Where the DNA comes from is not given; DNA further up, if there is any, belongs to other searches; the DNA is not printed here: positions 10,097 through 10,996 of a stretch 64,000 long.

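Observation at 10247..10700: vRNAP carries an N-terminal T4-lysozyme-like (GH24) domain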

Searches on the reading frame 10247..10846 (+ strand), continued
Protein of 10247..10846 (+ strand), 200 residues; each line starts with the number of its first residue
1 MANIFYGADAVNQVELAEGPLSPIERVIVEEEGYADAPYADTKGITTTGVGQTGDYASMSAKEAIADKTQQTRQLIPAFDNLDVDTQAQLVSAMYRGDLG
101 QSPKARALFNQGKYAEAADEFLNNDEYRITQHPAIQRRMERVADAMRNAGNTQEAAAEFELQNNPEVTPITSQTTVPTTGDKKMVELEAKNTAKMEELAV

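Call 31: search_solved_structures(query=A1, max_evalue=0.01, show_alignments=2)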
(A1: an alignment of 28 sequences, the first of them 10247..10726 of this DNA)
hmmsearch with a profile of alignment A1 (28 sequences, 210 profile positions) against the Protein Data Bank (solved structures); distinct sequences matched with E-value up to 0.01: 504 (the best 60 are shown).
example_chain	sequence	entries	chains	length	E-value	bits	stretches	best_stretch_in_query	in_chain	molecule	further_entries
2anv_A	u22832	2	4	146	7.2e-07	32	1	38-90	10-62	Lysozyme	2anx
5ewx_A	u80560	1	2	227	1.5e-05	27.8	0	41-105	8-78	Endolysin,Immunoglobulin G-binding protein A,Endolysin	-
1pqk_A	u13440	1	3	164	1.8e-05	27.5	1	41-146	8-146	Lysozyme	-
1l22_A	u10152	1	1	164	2.3e-05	27.1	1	41-144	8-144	T4 LYSOZYME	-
9djo_A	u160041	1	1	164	2.8e-05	26.8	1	40-144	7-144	Endolysin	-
1pqi_A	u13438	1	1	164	3.1e-05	26.7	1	41-146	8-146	Lysozyme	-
1p64_A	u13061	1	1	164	3.1e-05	26.7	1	41-145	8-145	LYSOZYME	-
9kbs_A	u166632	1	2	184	3.7e-05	26.5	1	43-134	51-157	Lysozyme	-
252l_A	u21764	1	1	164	4.9e-05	26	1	41-144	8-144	T4 LYSOZYME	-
9d9j_A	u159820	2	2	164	5.2e-05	26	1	41-144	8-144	Endolysin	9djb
220l_A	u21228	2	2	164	5.9e-05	25.8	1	41-144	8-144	T4 LYSOZYME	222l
1d3f_A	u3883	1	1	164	6e-05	25.8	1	41-144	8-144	LYSOZYME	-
176l_A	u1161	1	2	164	6.8e-05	25.6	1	41-144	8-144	T4 LYSOZYME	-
165l_A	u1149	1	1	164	7.2e-05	25.5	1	41-144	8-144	T4 LYSOZYME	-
1ks3_A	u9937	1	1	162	7.3e-05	25.5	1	41-144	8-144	LYSOZYME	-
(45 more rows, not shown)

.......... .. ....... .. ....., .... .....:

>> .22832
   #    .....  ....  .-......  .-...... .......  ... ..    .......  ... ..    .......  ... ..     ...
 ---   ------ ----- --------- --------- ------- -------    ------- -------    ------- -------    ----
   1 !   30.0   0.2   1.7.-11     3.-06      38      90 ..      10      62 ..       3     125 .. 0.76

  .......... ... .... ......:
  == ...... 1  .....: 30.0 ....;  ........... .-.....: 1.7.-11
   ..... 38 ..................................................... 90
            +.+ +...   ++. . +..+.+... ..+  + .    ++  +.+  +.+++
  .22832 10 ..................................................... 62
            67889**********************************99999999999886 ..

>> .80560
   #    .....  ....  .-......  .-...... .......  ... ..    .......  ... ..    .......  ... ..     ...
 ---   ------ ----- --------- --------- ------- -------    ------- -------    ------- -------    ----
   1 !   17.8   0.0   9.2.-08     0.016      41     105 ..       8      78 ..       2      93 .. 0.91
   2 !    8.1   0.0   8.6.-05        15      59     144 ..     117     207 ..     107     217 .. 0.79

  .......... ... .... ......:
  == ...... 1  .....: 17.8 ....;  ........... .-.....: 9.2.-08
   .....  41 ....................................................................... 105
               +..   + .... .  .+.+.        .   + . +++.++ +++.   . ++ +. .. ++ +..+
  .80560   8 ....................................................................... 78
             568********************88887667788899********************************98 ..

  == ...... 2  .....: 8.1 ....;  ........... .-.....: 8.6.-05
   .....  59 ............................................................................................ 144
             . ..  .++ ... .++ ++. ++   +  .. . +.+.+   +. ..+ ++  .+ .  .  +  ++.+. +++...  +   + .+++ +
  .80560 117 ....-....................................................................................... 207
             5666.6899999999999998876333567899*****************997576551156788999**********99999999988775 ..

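Call 33: search_protein_families(library=pfam, alignment_id=A1, max_evalue=0.01)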
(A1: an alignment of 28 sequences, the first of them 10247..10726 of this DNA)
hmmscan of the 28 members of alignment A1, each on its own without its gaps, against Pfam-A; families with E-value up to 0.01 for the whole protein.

A. member 1, window:10247-10726:+ (160 aa): 2 families
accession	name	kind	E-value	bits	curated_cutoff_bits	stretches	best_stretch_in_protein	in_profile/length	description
PF00959.24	Phage_lysozyme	-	0.0001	23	22.3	1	30-125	2-108/125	Phage lysozyme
PF07719.23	TPR_2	-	0.0033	17.9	27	0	105-121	8-24/34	Tetratricopeptide repeat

B. families by the number of members that match (of 28 scanned): 6 families
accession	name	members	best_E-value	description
PF00959.24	Phage_lysozyme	25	1.3e-12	Phage lysozyme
PF01476.26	LysM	4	1.8e-16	LysM domain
PF23473.1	LysM3_LYK4_5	3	0.00011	LYK4/5 LysM3 domain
PF07719.23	TPR_2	1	0.0033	Tetratricopeptide repeat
PF22205.1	Csm6_6H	1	0.007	Csm6 6H domain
PF19556.4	PRTRC_E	1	0.0099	PRTRC system protein E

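Call 45: predict_structure(alignment_id=A2)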
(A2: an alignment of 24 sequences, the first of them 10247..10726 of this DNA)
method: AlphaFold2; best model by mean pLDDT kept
length: 160 residues; sequences in the alignment: 24
mean_pLDDT: 95.6   pTM: 0.88
mean pLDDT of the five models: 95.6, 95.3, 94.5, 93.5, 92.9
residues with pLDDT >= 90: 143; 70-90: 17; 50-70: 0; < 50: 0
segments of 3 or more residues with pLDDT < 50: none
pLDDT, mean of each block of 10 residues (from residue 1): 96 98 97 97 95 96 98 98 97 96 98 98 93 93 96 83
secondary structure, 60 per line:
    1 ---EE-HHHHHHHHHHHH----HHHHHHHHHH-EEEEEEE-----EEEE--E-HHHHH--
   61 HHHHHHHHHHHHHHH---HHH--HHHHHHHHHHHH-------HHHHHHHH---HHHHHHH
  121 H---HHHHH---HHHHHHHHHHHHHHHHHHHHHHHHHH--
elements in order: H7-18 H23-32 E34-40 E46-49 H54-58 H61-75 H84-95 H103-110 H114-121 H125-129 H133-158

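Call 52: fold_search(model_id=the predicted structure, library=pdb)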
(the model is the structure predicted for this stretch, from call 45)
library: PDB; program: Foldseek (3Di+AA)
matches with E <= 10: 716; with E <= 0.001: 49
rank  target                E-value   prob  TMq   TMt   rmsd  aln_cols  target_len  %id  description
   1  3sb6_A                2.6e-04  1.00  0.54  0.53   6.0       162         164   20  Cu-mediated Dimer of T4 Lysozyme D61H/K65H/R76H/R80H by Synthetic Symmetrization (released 2011-09-21)
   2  1cu2                  2.7e-04  1.00  0.54  0.54   5.5       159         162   19  T4 LYSOZYME MUTANT L84M (released 1999-11-10)
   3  6prz                  3.5e-04  1.00  0.55  0.23   7.3       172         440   18  XFEL beta2 AR structure by ligand exchange from Alprenolol to Alprenolol. (released 2019-11-13)
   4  4zpu_A                4.6e-04  1.00  0.55  0.53   6.2       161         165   19  The structure of DLP12 endolysin exhibits likely active and inactive conformations. (released 2015-06-03)
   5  205l                  4.8e-04  1.00  0.53  0.53   5.2       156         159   18  HOW AMINO-ACID INSERTIONS ARE ALLOWED IN AN ALPHA-HELIX OF T4 LYSOZYME (released 1994-01-31)
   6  6ol9                  5.1e-04  1.00  0.61  0.26   5.8       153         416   20  Structure of the M5 muscarinic acetylcholine receptor (M5-T4L) bound to tiotropium (released 2019-12-11)
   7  175l_B                5.3e-04  1.00  0.57  0.56   4.3       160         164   18  PROTEIN FLEXIBILITY AND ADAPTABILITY SEEN IN 25 CRYSTAL FORMS OF T4 LYSOZYME (released 1995-07-10)
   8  3pbl_A                5.3e-04  1.00  0.55  0.23   6.9       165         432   19  Structure of the human dopamine D3 receptor in complex with eticlopride (released 2010-11-03)
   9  8jwz                  5.3e-04  1.00  0.52  0.22  10.1       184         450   18  Crystal structure of A2AR-T4L in complex with AB928 (released 2023-08-16)
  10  6pgz_B                5.6e-04  1.00  0.54  0.54   5.5       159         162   19  MTSL labelled T4 lysozyme pseudo-wild type V75C mutant (released 2020-07-01)
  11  3qak                  5.9e-04  1.00  0.52  0.22  10.0       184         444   18  Agonist bound structure of the human adenosine A2a receptor (released 2011-03-09)
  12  246l                  6.2e-04  1.00  0.56  0.55   4.5       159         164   19  THE RESPONSE OF T4 LYSOZYME TO LARGE-TO-SMALL SUBSTITUTIONS WITHIN THE CORE AND ITS RELATION TO THE HYDROPHOBIC EFFECT (released 1998-03-18)
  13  1kw5                  6.2e-04  1.00  0.55  0.54   5.5       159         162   18  METHIONINE CORE MUTANT OF T4 LYSOZYME (released 2003-06-03)
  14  1p64                  6.2e-04  1.00  0.52  0.51   5.2       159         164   20  T4 LYSOZYME CORE REPACKING MUTANT L133F/TA (released 2003-10-07)
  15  2ou9                  6.6e-04  1.00  0.53  0.52   5.6       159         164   21  Structure of Spin-labeled T4 Lysozyme Mutant T115R1/R119A (released 2007-06-12)
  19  1xjt                  7.3e-04  1.00  0.64  0.58   4.3       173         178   12  Crystal structure of active form of P1 phage endolysin Lyz (released 2005-01-11)
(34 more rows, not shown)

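Call 58: search_protein_families(library=pfam, proteins=[L005:3001-5700:+], max_evalue=0.01)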
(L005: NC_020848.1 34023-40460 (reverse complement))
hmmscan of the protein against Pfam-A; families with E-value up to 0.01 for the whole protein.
L005:3001-5700:+ (900 aa): 0 families

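Call 59: search_protein_families(library=pfam, proteins=[L005:3001-3480:+], max_evalue=1)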
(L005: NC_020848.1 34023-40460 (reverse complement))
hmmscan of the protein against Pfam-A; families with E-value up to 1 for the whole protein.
L005:3001-3480:+ (160 aa): 1 family
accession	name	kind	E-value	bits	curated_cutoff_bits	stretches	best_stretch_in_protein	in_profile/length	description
PF00959.24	Phage_lysozyme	-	0.0037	18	22.3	1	30-123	2-106/125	Phage lysozyme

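Call 77: get_annotated_region(hit=H7, flank=2500)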
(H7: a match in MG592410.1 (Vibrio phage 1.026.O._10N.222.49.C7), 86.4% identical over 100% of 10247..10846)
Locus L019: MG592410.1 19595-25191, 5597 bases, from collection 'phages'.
description: Vibrio phage 1.026.O._10N.222.49.C7, partial genome.
organism: Vibrio phage 1.026.O._10N.222.49.C7 (NCBI taxid 1881421)
taxonomy: Viruses; Duplodnaviria; Heunggongvirae; Uroviricota; Caudoviricetes; Schitoviridae; Pontosvirinae; Nahantvirus; Nahantvirus 49C7
host: Vibrio splendidus; source: iron chloride precipitation of 0.2um-filtered seawater, resuspended in oxalate solution; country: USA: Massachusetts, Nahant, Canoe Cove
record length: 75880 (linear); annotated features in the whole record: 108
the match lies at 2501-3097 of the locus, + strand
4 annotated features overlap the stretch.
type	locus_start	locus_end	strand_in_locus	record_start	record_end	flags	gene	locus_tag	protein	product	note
CDS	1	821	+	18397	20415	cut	-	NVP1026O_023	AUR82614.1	TMhelix containing protein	NVP1026O_023; tara_best_match:OM-RGC.v1.000662715; cvp_best_match:CAMPEP_0000020146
CDS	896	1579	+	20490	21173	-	-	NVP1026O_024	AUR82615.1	coil containing protein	NVP1026O_024; tara_best_match:OM-RGC.v1.009661463; cvp_best_match:CAMPEP_0000016644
CDS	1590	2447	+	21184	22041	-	-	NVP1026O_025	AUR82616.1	hypothetical protein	NVP1026O_025; tara_best_match:OM-RGC.v1.007882572; cvp_best_match:CAMPEP_0000020360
CDS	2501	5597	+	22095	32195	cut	-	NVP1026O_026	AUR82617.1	lysozyme domain protein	NVP1026O_026; InterPro:IPR023347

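Call 82: find_related_loci(query=A1, collection=viral_contigs, flank=10000)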
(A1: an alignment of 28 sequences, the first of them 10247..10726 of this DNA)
Query A1 (160 aa) in viral_contigs; peptide patterns used: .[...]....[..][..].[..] (x = any residue, [..] = any of these).
536 stretches matched a pattern; 491 encode a relative of the query (tblastn E <= 1e-3); the best 80 are kept; 80 distinct loci.
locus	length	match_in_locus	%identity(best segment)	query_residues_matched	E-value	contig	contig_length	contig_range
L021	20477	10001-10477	91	1-159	3e-96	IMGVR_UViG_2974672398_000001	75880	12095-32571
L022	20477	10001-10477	89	1-159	4e-93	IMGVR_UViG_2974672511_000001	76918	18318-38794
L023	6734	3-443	54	6-149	2e-47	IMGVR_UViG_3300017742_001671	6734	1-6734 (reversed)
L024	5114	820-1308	52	4-160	1e-44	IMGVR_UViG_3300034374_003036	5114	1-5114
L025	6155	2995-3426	54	4-146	7e-45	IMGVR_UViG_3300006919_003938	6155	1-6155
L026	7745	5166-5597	53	4-146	1e-43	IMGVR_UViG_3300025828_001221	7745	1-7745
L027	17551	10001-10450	51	4-151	2e-42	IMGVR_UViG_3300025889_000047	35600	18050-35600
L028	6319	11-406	54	15-146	2e-41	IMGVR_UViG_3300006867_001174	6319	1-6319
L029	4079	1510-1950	52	4-148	2e-41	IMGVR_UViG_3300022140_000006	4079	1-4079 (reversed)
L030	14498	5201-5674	47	4-158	5e-41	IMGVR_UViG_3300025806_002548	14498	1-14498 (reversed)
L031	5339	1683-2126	47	4-148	6e-41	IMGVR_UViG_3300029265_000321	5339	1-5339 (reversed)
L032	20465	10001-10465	49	1-147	2e-40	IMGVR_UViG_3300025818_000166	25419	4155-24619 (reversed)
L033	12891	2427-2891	49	1-147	2e-40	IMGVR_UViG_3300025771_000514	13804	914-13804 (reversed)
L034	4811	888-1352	49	1-147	2e-40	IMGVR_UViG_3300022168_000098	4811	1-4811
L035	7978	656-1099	47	4-148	2e-40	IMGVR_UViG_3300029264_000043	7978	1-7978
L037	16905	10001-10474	45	4-158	5e-39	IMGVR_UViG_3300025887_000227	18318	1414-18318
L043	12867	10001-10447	43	3-151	2e-38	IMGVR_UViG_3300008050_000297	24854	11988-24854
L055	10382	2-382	52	28-147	3e-36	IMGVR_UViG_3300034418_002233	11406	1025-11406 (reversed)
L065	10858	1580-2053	42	4-158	2e-34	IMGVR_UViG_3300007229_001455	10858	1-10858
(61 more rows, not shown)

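Call 84: search_protein_families(library=phrogs, proteins=[L037:9893-14635:+, L003:5105-7450:+, L043:8159-10474:+], max_evalue=0.00001)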
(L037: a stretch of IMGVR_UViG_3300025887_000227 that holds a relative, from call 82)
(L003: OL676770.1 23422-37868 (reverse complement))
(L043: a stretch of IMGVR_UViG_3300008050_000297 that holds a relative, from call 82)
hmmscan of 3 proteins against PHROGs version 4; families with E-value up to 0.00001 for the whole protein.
L037:9893-14635:+ (1581 aa): 2 families
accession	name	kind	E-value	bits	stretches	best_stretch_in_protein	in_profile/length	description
phrog_37474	-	unknown function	6.1e-41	140.7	1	37-345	2-307/2087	-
phrog_6958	-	head and packaging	1.8e-19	70.1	1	1275-1472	756-953/1052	virion structural protein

L003:5105-7450:+ (782 aa): 2 families
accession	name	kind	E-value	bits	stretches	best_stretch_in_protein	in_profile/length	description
phrog_37474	-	unknown function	3.2e-26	91.9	1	632-777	2-150/2087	-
phrog_18587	-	unknown function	7.4e-10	39.3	1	48-308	50-340/592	-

L043:8159-10474:+ (772 aa): 1 family
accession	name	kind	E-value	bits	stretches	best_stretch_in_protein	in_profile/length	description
phrog_37474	-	unknown function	6.7e-35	120.7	1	617-758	3-149/2087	-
